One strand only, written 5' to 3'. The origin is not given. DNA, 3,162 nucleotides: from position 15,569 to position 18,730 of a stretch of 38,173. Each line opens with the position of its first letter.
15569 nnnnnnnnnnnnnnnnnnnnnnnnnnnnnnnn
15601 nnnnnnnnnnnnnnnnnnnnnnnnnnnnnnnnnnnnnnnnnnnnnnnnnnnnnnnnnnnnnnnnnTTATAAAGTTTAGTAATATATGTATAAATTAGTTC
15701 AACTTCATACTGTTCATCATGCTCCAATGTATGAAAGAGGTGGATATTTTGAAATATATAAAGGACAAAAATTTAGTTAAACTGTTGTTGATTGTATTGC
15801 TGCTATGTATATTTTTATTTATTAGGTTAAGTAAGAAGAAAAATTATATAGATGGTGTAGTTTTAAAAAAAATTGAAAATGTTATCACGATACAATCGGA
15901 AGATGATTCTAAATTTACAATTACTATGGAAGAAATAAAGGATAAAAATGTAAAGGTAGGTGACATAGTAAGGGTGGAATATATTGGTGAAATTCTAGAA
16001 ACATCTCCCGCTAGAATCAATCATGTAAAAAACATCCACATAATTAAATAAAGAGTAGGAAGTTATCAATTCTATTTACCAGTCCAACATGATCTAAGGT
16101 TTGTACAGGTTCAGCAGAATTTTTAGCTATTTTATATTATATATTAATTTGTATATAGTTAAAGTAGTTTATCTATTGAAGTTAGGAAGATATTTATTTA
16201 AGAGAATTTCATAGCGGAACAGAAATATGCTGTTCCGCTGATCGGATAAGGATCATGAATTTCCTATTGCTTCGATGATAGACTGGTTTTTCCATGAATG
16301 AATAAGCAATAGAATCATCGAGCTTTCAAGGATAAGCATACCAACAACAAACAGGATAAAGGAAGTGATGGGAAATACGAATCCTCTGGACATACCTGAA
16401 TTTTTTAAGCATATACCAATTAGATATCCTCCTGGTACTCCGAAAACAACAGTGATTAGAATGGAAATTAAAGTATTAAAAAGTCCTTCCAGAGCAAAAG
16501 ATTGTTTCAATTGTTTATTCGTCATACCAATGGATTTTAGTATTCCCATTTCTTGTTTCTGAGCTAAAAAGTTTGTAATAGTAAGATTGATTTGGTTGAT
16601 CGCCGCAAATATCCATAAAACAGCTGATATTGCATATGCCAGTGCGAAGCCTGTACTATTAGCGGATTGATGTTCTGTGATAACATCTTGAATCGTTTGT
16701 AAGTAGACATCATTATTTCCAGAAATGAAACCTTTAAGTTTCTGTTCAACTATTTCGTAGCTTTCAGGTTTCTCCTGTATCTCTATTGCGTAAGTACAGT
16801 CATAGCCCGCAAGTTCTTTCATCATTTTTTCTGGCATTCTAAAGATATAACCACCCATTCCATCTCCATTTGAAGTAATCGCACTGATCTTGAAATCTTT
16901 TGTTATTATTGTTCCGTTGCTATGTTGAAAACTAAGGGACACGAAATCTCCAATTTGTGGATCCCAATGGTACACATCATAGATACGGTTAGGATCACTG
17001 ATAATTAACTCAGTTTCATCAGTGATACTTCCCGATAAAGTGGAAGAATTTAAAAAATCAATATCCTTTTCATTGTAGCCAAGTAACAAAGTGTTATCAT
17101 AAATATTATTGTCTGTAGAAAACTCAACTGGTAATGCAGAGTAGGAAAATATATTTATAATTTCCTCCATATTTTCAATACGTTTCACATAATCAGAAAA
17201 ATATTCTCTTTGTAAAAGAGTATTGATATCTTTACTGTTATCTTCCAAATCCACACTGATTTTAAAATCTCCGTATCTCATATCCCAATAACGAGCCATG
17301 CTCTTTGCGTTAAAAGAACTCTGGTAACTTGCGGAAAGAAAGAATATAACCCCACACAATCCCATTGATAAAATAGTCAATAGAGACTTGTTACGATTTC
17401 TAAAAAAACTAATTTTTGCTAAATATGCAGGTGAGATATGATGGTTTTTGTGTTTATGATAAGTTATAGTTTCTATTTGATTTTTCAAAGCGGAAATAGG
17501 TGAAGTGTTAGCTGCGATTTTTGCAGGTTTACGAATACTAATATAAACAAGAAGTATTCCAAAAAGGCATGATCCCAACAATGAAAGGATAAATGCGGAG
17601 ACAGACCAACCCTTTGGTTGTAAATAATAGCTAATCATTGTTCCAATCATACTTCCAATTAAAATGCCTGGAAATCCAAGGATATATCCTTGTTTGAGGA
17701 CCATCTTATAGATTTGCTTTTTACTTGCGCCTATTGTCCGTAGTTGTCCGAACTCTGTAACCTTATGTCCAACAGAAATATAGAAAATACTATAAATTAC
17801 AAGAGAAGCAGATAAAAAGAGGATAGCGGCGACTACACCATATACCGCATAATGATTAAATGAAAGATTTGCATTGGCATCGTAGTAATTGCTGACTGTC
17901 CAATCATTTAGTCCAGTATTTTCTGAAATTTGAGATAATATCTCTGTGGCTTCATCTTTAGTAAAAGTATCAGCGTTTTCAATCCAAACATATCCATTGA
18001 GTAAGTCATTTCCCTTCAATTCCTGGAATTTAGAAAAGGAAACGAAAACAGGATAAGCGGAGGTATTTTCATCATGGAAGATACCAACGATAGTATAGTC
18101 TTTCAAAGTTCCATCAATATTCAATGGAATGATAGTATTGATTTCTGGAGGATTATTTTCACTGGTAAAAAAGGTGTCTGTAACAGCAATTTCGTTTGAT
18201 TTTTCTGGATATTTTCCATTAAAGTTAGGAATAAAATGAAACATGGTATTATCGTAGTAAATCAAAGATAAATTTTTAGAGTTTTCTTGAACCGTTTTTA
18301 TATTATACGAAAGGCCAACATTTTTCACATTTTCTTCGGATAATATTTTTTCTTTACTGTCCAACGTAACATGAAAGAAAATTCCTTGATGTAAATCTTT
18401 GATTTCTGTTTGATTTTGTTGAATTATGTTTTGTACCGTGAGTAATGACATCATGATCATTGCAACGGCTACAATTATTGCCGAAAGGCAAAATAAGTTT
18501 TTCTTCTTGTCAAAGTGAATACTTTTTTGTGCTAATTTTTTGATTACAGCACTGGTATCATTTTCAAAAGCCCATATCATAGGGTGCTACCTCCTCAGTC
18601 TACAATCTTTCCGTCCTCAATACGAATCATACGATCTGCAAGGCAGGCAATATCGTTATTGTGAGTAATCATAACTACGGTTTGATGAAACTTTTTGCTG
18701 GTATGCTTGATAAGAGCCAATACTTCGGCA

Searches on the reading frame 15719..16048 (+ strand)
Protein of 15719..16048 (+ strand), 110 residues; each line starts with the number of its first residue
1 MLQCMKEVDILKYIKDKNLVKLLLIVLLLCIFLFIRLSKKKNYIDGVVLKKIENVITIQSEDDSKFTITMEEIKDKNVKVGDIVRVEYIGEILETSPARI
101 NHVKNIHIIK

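Call 53: search_protein_families(library=padloc, proteins=[window:15719-16048:+], max_evalue=0.001)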
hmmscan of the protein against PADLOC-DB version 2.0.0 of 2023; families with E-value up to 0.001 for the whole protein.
window:15719-16048:+ (110 aa): 0 families

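Call 55: search_protein_families(library=pfam, proteins=[window:15719-16048:+], max_evalue=1)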
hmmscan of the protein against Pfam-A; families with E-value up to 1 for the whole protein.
window:15719-16048:+ (110 aa): 3 families
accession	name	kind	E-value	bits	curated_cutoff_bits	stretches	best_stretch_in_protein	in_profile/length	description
PF11518.13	DUF3221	-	0.001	19.8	26.4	1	59-109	32-81/82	Protein of unknown function (DUF3221)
PF17092.11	PCB_OB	-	0.064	14.5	27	0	40-74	31-65/111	Penicillin-binding protein OB-like domain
PF13800.11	Sigma_reg_N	-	0.064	14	26.3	1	10-67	3-57/91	Sigma factor regulator N-terminal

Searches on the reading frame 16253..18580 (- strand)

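Call 12: search_protein_families(library=pfam, proteins=[window:16253-18580:-], max_evalue=0.001)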
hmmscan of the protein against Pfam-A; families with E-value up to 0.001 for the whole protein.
window:16253-18580:- (775 aa): 1 family
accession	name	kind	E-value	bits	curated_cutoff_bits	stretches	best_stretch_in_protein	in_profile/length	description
PF02687.27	FtsX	-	6.8e-24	84.7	25.5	2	249-353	2-116/120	FtsX-like permease C-terminal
